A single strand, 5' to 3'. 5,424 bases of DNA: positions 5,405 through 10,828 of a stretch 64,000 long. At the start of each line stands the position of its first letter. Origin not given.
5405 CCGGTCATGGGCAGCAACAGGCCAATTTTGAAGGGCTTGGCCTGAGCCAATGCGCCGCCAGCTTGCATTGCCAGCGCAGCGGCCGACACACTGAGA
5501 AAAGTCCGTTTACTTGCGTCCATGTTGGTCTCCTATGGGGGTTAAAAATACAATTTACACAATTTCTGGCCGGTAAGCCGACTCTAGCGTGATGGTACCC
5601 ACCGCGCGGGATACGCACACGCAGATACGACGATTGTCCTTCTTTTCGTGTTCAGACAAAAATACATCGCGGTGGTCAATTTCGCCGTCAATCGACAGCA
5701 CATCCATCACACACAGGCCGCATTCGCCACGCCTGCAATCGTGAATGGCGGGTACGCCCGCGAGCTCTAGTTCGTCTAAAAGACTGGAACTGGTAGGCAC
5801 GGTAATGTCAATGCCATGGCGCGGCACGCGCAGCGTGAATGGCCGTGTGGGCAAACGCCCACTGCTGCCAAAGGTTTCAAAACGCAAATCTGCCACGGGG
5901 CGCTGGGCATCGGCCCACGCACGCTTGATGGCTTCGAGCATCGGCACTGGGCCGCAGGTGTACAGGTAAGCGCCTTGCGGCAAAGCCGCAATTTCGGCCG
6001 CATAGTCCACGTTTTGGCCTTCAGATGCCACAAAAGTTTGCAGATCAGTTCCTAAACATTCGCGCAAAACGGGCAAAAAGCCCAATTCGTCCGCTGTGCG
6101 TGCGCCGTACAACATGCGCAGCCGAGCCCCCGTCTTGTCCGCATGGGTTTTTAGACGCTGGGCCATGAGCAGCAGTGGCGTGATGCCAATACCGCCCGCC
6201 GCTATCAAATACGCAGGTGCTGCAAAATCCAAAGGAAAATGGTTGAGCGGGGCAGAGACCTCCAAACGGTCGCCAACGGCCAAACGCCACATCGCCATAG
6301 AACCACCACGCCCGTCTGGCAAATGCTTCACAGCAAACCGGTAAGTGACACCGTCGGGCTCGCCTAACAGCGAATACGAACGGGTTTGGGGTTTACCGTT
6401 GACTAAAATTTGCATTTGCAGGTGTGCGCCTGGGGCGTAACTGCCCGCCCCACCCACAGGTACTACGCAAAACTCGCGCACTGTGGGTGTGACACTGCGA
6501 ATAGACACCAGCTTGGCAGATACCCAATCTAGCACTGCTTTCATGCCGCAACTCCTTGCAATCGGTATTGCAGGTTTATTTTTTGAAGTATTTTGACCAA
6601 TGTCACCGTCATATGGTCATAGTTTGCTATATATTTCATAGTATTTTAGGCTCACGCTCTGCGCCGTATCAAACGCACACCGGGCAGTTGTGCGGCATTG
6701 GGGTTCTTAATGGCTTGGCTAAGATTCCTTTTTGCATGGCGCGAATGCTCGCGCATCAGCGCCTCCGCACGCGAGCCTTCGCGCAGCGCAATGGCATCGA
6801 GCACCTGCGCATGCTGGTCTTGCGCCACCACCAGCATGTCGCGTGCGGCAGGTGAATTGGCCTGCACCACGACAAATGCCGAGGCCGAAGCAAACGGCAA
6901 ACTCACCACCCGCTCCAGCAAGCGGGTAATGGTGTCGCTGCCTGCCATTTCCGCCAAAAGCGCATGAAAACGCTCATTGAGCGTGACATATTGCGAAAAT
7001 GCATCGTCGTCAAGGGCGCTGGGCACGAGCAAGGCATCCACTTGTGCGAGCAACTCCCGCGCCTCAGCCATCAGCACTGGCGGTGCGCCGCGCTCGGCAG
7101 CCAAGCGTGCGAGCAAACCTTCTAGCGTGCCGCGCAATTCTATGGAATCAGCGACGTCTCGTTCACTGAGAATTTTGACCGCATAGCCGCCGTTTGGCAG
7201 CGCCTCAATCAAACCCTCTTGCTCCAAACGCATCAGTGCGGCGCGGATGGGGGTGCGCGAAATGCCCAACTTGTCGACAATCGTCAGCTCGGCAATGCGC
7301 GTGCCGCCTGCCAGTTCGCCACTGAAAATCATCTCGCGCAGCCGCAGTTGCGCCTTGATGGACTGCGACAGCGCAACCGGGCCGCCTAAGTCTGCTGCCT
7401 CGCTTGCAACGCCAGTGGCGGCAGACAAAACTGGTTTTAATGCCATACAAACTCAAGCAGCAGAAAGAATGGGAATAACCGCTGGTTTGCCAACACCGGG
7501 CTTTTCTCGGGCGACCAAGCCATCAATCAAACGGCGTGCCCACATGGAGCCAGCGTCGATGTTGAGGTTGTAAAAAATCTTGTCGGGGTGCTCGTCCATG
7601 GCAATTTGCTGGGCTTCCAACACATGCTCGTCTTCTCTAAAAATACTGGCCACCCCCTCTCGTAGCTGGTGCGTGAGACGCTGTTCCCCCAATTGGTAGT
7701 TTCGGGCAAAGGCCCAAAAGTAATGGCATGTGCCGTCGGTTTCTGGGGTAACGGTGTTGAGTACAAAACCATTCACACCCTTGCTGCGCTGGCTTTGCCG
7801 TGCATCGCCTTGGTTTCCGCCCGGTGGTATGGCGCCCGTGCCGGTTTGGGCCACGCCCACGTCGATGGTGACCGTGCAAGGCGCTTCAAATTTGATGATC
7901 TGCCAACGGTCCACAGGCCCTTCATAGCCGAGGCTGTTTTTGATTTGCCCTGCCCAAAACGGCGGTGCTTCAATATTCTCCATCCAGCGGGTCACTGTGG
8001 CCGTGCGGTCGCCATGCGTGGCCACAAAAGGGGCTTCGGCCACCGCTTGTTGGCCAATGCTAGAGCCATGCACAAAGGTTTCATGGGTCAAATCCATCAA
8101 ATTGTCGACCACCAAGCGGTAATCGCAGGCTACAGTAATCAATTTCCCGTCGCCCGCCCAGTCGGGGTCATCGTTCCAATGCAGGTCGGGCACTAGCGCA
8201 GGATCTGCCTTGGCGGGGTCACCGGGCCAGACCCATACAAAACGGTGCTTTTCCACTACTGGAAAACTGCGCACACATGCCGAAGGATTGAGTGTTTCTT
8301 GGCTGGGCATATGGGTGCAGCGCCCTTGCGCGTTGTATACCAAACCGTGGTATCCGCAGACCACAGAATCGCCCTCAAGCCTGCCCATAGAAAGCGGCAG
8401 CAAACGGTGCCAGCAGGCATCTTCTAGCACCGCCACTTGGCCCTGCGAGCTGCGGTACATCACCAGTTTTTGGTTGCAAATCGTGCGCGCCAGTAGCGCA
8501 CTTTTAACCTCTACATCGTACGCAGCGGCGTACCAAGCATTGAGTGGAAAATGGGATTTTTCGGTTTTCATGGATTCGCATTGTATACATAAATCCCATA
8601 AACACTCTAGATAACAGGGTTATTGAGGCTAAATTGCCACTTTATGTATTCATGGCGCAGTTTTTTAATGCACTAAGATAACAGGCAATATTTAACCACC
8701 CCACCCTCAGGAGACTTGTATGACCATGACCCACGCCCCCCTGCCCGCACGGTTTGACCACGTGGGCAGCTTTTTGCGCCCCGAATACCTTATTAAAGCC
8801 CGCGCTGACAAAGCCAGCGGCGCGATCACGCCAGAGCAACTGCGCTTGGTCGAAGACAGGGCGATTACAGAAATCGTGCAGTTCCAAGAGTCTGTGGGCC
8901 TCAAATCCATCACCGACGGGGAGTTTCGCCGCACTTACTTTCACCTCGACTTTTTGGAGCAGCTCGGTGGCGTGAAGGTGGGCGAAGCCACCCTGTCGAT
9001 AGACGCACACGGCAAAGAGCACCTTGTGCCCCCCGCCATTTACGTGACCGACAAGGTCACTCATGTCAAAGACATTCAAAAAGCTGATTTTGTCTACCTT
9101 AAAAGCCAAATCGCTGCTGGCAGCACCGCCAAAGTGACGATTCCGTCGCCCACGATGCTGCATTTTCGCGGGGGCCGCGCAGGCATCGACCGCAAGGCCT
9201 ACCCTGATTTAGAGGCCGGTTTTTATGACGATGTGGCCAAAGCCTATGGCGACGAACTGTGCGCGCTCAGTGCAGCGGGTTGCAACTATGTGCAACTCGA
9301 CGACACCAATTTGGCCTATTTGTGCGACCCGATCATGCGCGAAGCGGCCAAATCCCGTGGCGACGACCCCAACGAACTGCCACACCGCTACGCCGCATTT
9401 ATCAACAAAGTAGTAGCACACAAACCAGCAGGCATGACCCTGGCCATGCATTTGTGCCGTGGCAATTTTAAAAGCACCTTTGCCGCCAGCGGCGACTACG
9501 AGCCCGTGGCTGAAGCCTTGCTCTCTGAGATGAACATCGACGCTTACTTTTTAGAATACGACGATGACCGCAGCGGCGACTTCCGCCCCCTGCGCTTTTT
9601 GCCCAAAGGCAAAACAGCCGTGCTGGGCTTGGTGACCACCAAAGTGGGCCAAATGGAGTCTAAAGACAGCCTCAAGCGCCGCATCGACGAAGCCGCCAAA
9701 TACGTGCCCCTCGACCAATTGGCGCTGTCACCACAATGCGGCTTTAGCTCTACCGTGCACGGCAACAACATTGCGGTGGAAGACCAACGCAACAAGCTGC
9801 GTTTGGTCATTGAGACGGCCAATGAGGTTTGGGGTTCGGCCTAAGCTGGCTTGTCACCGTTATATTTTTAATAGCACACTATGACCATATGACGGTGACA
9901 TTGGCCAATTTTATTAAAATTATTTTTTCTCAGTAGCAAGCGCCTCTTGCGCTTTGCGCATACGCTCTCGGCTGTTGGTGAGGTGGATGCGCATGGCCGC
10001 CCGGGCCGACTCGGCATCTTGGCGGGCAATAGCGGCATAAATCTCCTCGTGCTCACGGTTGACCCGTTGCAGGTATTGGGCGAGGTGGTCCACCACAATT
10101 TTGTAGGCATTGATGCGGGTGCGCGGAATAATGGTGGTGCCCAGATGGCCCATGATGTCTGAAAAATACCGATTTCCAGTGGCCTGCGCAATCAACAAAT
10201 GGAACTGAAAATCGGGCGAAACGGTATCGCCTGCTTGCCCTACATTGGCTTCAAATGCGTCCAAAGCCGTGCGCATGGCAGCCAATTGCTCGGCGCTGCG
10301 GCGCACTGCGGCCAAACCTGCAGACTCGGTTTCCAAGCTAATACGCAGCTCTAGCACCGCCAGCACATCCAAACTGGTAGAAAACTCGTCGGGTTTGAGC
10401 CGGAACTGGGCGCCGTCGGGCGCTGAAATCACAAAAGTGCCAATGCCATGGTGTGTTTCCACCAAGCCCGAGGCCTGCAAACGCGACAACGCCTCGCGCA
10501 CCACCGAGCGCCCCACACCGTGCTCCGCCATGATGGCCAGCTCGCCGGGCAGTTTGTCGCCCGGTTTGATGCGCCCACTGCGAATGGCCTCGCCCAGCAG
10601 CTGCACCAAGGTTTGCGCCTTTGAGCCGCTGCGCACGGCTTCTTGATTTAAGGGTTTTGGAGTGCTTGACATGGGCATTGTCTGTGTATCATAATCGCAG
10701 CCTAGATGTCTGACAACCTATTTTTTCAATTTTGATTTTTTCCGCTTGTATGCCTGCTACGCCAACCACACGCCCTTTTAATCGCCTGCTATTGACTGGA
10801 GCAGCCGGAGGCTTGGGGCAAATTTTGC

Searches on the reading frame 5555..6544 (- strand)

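Call 72: search_protein_families(library=pfam, proteins=[window:5555-6544:-], max_evalue=0.00001)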
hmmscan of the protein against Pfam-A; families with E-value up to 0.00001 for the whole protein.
window:5555-6544:- (329 aa): 2 families
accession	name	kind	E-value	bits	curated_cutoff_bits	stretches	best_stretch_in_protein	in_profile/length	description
PF00111.32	Fer2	-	8.3e-08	32.5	21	1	244-314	7-76/77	2Fe-2S iron-sulfur cluster binding domain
PF00970.30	FAD_binding_6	-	7e-07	30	21.1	1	11-103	3-97/99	Oxidoreductase FAD-binding domain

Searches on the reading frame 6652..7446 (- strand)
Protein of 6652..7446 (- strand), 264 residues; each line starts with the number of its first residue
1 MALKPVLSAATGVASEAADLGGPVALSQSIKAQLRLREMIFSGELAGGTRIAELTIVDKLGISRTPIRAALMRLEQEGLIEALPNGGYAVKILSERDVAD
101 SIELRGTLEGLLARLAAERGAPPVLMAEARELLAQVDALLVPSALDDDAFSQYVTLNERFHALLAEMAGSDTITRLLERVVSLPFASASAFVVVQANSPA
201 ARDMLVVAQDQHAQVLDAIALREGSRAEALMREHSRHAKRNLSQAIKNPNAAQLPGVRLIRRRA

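Call 72: search_protein_families(library=pfam, proteins=[window:6652-7446:-], max_evalue=0.00001)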
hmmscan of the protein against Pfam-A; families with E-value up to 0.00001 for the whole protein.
window:6652-7446:- (264 aa): 2 families
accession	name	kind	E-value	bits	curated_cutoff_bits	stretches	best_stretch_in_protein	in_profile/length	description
PF07729.17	FCD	-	6e-18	65.9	24.3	1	101-235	2-123/125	FCD domain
PF00392.27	GntR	-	8.8e-14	51.4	27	1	34-90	7-64/64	Bacterial regulatory proteins, gntR family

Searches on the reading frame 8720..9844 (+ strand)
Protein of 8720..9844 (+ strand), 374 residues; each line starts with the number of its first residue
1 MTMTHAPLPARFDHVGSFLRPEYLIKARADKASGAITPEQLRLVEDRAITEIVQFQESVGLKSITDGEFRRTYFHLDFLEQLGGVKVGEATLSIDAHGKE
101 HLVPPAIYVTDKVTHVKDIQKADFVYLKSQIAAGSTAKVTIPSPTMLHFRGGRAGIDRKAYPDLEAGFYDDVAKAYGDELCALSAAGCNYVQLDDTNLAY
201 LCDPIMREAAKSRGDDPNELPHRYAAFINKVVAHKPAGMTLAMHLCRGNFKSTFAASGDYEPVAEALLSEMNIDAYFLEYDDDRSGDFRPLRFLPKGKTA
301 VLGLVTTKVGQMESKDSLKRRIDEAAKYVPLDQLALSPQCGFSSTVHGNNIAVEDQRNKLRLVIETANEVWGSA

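Call 72: search_protein_families(library=pfam, proteins=[window:8720-9844:+], max_evalue=0.00001)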
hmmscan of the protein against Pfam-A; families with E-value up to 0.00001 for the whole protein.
window:8720-9844:+ (374 aa): 1 family
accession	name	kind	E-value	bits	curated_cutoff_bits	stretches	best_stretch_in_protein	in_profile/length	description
PF01717.24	Meth_synt_2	-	5.6e-20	72.3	21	1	15-344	6-305/324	Cobalamin-independent synthase, Catalytic domain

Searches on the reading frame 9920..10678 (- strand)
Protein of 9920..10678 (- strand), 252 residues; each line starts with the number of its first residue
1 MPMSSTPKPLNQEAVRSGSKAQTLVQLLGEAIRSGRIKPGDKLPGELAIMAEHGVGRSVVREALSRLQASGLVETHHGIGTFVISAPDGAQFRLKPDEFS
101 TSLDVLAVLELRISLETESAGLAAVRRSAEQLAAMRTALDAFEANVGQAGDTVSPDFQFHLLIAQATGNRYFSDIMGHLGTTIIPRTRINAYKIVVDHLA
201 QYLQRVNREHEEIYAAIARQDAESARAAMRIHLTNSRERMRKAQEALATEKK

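Call 72: search_protein_families(library=pfam, proteins=[window:9920-10678:-], max_evalue=0.00001)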
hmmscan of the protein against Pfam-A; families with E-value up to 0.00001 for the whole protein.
window:9920-10678:- (252 aa): 2 families
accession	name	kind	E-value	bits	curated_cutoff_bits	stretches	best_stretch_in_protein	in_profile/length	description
PF07729.17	FCD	-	1.2e-25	90.8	24.3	1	108-234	2-124/125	FCD domain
PF00392.27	GntR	-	1.4e-20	73.2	27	1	21-83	2-64/64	Bacterial regulatory proteins, gntR family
